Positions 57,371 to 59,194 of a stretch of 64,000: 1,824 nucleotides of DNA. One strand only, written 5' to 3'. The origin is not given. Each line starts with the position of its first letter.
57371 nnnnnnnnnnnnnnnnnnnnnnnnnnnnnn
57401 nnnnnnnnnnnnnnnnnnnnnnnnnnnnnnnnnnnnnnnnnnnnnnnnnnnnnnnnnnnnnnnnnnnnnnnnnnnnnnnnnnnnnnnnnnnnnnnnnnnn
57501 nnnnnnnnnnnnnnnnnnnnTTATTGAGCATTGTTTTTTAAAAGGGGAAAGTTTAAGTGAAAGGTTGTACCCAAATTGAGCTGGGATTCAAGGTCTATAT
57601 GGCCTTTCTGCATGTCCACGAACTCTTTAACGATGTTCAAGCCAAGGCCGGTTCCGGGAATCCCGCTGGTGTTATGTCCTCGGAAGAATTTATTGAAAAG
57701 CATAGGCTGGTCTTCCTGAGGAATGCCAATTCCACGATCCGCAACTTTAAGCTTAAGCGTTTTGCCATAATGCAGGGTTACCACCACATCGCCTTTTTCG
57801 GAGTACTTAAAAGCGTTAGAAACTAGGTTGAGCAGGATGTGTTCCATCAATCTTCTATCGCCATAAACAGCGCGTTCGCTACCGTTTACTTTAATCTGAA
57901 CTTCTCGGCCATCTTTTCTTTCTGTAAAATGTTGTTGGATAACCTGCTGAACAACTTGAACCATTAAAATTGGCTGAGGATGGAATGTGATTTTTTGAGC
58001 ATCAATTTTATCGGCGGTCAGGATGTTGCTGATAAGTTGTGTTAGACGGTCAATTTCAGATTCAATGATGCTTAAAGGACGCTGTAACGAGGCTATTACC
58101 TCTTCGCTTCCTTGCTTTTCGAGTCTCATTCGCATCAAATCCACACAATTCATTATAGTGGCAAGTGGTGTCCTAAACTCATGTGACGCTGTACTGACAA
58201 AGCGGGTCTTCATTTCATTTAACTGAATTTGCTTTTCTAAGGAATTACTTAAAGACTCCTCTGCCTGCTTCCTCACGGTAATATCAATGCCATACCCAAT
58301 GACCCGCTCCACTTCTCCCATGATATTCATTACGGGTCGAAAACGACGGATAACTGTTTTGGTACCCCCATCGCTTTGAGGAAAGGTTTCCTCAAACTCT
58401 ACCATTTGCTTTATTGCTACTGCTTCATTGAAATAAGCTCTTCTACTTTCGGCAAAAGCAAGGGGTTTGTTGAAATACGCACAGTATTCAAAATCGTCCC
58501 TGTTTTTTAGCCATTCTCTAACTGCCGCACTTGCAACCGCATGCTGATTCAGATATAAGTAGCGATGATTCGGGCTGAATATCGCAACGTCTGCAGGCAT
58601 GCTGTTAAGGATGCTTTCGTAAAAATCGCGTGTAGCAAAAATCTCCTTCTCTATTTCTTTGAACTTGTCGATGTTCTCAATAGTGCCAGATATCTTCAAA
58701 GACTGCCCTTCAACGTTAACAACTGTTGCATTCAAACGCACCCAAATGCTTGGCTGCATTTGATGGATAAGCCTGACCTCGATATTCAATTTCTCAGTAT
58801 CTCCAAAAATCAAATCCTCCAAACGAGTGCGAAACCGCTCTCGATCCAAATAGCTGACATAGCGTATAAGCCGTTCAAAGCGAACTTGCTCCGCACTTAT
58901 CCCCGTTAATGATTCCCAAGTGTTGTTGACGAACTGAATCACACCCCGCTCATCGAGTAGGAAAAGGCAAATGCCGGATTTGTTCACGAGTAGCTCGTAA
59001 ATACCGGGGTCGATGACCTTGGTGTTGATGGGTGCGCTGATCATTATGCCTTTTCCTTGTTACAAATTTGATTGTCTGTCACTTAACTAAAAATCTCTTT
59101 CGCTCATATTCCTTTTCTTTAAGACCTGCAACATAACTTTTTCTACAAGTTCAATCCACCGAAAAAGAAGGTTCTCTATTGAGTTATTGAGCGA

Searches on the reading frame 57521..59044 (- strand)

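Call 50: search_protein_families(library=pfam, proteins=[window:57521-59044:-], max_evalue=0.000001)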
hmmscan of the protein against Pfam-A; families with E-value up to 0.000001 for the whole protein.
window:57521-59044:- (507 aa): 5 families
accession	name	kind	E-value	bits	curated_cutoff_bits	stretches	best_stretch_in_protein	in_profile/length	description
PF02518.31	HATPase_c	-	6.4e-27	94.6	26.4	1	395-501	1-109/111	Histidine kinase-, DNA gyrase B-, and HSP90-like ATPase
PF00512.31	HisKA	-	2.5e-13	50.3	26.9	1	278-349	1-65/66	His Kinase A (phospho-acceptor) domain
PF00989.32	PAS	-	5.5e-12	46.1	22.6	1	16-113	3-100/113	PAS fold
PF08448.16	PAS_4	-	2.6e-11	44.1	23.1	0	146-259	1-109/110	PAS fold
PF08447.18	PAS_3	-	1.2e-09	38.8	25.6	1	38-122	3-89/89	PAS fold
